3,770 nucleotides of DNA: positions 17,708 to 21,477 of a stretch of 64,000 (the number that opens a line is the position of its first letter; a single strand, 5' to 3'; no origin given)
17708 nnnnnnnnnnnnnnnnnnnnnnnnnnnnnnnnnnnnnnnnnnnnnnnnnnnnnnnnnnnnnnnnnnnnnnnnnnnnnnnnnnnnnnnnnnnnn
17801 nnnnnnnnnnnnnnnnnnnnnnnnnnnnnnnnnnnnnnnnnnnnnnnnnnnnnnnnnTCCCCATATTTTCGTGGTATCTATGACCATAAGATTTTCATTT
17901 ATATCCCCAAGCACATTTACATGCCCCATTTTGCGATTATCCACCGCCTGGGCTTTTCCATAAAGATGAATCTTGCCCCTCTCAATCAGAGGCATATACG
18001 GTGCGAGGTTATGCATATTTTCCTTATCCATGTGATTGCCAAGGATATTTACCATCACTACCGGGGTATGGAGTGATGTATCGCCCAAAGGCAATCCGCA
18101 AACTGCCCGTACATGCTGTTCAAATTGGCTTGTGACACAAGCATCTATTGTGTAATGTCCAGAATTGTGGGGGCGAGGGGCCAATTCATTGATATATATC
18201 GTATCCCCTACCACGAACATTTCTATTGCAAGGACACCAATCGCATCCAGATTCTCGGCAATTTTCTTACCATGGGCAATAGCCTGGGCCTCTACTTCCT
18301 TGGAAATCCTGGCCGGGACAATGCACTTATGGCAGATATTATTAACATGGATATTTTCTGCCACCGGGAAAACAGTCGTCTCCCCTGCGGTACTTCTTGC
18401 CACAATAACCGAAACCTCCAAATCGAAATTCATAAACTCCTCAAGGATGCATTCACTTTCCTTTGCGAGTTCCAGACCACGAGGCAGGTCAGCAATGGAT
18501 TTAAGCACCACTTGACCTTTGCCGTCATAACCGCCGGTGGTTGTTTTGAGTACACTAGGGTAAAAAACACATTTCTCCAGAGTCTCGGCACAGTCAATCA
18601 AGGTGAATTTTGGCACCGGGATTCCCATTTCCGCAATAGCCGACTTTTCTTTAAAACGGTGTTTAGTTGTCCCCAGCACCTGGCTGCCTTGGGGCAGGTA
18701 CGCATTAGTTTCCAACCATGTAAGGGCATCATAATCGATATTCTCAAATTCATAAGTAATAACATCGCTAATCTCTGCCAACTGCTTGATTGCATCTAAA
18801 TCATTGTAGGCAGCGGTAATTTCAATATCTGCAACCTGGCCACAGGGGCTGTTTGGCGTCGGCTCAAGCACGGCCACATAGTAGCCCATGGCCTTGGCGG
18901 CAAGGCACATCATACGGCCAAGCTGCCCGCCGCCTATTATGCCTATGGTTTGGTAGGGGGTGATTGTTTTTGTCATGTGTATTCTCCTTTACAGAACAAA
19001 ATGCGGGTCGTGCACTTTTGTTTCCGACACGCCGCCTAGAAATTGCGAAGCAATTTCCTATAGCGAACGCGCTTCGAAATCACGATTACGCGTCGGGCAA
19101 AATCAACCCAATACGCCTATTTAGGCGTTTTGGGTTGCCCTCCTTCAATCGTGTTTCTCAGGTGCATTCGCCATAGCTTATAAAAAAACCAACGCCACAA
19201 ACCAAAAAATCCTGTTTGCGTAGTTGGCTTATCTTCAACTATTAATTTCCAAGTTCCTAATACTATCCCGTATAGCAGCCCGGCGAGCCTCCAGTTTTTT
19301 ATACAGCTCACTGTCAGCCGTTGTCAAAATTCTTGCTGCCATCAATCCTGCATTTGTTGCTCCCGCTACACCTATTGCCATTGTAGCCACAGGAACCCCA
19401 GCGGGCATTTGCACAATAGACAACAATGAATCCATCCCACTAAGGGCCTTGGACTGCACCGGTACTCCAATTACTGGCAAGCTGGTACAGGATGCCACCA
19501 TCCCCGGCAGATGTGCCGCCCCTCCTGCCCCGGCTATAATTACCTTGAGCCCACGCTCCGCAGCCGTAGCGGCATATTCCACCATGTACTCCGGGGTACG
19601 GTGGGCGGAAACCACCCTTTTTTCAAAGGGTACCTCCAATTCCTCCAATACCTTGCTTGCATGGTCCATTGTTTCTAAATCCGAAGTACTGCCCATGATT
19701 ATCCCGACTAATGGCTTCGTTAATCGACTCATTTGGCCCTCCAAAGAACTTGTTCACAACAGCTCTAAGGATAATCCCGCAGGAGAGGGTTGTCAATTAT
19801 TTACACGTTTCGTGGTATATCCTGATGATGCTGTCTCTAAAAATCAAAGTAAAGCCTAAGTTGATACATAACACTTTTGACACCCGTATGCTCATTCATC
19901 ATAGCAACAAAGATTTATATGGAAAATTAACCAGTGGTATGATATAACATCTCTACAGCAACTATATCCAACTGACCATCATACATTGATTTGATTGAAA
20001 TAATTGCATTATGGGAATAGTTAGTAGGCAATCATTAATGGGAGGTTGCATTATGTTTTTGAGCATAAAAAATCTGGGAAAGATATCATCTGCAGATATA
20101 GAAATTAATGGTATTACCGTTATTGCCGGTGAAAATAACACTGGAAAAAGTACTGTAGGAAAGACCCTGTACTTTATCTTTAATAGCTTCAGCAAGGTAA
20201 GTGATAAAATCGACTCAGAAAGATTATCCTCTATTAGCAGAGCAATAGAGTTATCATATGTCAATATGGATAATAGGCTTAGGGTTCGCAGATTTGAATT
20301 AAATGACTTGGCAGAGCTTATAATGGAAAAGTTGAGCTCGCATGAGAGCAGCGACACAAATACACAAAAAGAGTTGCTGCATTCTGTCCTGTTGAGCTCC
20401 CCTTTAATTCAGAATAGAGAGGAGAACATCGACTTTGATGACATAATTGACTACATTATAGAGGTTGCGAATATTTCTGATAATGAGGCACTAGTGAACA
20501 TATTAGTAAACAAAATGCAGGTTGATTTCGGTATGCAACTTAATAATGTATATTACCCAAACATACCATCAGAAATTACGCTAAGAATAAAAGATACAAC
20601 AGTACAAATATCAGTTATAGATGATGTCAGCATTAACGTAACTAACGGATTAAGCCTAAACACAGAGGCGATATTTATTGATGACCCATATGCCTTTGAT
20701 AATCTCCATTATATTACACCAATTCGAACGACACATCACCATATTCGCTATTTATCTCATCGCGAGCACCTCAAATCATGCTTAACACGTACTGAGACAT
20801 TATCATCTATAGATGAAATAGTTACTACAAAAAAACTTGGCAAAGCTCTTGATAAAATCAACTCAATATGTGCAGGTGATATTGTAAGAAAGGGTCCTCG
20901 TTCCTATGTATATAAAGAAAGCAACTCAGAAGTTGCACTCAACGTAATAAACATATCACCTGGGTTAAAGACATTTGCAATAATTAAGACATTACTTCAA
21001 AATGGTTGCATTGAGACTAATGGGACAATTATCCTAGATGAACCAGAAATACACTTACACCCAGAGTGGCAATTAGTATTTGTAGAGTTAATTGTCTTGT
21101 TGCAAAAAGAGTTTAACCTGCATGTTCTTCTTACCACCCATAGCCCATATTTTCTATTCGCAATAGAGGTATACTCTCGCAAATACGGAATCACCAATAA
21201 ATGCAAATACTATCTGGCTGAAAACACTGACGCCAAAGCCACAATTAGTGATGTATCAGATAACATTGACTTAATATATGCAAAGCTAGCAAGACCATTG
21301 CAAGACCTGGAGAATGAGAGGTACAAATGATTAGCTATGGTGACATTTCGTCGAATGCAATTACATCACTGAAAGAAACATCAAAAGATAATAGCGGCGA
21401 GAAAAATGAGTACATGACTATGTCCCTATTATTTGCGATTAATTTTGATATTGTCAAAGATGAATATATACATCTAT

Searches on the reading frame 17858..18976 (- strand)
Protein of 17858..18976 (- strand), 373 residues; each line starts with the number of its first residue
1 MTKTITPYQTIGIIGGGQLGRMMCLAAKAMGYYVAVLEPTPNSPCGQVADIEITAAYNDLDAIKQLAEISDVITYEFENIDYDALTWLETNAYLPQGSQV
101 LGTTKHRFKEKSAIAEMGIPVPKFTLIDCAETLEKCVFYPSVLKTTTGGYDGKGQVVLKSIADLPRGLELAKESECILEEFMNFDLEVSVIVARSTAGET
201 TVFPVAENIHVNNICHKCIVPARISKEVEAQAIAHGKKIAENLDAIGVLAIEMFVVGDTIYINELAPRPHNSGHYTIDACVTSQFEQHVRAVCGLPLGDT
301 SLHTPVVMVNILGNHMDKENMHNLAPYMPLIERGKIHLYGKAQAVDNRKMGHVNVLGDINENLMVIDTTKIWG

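Call 18: search_protein_families(library=pfam, proteins=[window:17858-18976:-], max_evalue=0.0001)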
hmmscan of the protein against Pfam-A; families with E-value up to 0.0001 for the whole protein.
window:17858-18976:- (373 aa): 3 families
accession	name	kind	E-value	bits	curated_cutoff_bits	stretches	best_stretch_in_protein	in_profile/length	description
PF02222.28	ATP-grasp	-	4.2e-58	196.4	27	1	113-285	2-179/179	ATP-grasp domain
PF22660.2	RS_preATP-grasp-like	-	4.2e-30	104.5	27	1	9-92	2-85/98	Ribonucleotide synthetase preATP-grasp domain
PF17769.7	PurK_C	-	2.8e-13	49.8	22.6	1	307-362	2-52/56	Phosphoribosylaminoimidazole carboxylase C-terminal domain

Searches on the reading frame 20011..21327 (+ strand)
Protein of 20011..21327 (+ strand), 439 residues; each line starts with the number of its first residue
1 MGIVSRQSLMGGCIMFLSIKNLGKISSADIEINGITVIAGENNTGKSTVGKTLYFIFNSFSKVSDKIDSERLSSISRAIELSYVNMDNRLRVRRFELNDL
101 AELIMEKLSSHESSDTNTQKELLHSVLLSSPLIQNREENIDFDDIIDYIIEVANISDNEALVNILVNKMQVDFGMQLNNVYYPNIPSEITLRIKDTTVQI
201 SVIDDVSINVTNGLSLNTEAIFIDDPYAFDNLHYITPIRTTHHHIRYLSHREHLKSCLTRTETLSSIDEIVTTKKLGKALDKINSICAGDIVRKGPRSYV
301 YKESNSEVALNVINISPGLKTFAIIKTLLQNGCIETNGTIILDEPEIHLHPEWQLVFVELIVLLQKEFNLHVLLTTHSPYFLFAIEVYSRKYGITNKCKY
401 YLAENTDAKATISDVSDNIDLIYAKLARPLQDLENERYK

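Call 18: search_protein_families(library=pfam, proteins=[window:20011-21327:+], max_evalue=0.0001)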
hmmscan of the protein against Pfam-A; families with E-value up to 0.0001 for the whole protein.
window:20011-21327:+ (439 aa): 2 families
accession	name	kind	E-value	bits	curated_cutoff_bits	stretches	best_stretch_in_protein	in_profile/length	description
PF13175.12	AAA_15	-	8.5e-17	62.3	32.1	1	15-381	4-373/374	AAA ATPase domain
PF13304.12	AAA_21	-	1.2e-16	62.1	27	1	289-382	220-303/304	AAA domain, putative AbiEii toxin, Type IV TA system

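Call 47: search_protein_families(library=ncbifam, proteins=[window:20011-21327:+], max_evalue=0.01)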
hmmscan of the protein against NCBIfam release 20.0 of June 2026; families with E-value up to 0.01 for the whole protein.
window:20011-21327:+ (439 aa): 9 families
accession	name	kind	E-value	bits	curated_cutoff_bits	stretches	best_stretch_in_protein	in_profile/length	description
NF041760.1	PtuA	equivalog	2.8e-10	39.7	500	1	334-385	374-423/524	retron Ec78 anti-phage system effector ATPase PtuA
NF038234.1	retron_eff_Eco8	equivalog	2.5e-09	36.3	250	2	337-412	273-350/679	retron Eco8 family effector endonuclease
TIGR04435.1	restrict_AAA_1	hypoth_equivalog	3.5e-09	35.9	300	1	335-382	417-470/568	restriction system-associated AAA family ATPase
TIGR04520.1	ECF_ATPase_1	equivalog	0.00029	20.4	315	0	28-90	23-90/269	energy-coupling factor transporter ATPase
TIGR00634.1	recN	equivalog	0.0011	18.1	407.85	1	16-56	4-45/563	DNA repair protein RecN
TIGR01189.1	ccmA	equivalog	0.0013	18.5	131.6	0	240-284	70-116/198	heme ABC exporter ATP-binding protein CcmA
NF047739.1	antiphage_MADS3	equivalog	0.0029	16.8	420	0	17-109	5-100/427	methylation-associated defense system AAA family ATPase MAD3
NF008449.1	PRK11300.1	equivalog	0.0064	15.8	362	0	333-384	167-219/255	high-affinity branched-chain amino acid ABC transporter ATP-binding protein LivG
NF010157.0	PRK13636.1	equivalog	0.008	15.4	463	0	339-378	162-201/285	cobalt transporter ATP-binding subunit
